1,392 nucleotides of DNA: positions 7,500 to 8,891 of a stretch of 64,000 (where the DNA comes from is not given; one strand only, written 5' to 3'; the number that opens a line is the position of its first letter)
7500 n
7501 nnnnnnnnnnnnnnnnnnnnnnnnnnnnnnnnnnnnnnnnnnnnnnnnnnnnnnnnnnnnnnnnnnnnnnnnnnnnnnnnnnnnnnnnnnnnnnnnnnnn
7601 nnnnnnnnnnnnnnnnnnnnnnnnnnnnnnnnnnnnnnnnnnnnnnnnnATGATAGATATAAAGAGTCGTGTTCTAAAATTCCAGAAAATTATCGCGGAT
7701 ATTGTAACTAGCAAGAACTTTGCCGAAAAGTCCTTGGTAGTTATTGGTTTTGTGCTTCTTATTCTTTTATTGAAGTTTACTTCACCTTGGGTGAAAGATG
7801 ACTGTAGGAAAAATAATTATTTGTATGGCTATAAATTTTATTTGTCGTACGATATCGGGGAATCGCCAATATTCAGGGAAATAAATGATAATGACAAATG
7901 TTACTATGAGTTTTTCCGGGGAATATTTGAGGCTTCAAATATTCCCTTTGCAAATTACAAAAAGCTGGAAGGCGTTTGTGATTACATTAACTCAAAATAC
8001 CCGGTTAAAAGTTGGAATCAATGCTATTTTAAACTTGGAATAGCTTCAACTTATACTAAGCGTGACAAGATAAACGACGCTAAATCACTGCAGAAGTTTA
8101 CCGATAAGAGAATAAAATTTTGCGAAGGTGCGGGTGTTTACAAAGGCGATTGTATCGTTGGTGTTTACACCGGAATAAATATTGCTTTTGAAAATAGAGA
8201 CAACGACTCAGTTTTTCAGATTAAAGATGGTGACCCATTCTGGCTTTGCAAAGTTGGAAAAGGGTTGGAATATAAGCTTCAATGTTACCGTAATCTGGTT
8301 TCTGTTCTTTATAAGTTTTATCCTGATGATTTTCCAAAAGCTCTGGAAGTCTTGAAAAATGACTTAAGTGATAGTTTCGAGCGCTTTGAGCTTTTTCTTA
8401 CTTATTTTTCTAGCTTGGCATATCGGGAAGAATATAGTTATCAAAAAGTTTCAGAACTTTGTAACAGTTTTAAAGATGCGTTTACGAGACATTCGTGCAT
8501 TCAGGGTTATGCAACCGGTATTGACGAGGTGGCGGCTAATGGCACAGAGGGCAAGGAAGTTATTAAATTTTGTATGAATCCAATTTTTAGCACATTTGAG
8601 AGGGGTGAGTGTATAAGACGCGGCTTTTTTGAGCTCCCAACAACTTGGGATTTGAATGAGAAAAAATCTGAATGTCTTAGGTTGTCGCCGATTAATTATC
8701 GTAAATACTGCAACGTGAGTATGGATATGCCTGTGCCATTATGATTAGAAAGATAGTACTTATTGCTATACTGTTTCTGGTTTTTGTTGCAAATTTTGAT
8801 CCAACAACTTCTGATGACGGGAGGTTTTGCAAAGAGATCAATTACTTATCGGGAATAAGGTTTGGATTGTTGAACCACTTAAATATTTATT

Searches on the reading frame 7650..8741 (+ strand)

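Call 4: search_protein_families(library=pfam, proteins=[window:7650-8741:+], max_evalue=1)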
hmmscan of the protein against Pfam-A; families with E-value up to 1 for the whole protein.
window:7650-8741:+ (364 aa): 1 family
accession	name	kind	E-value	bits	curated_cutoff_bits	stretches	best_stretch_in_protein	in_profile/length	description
PF10541.14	KASH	-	0.2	12.4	23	1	34-73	15-57/58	Nuclear envelope localisation domain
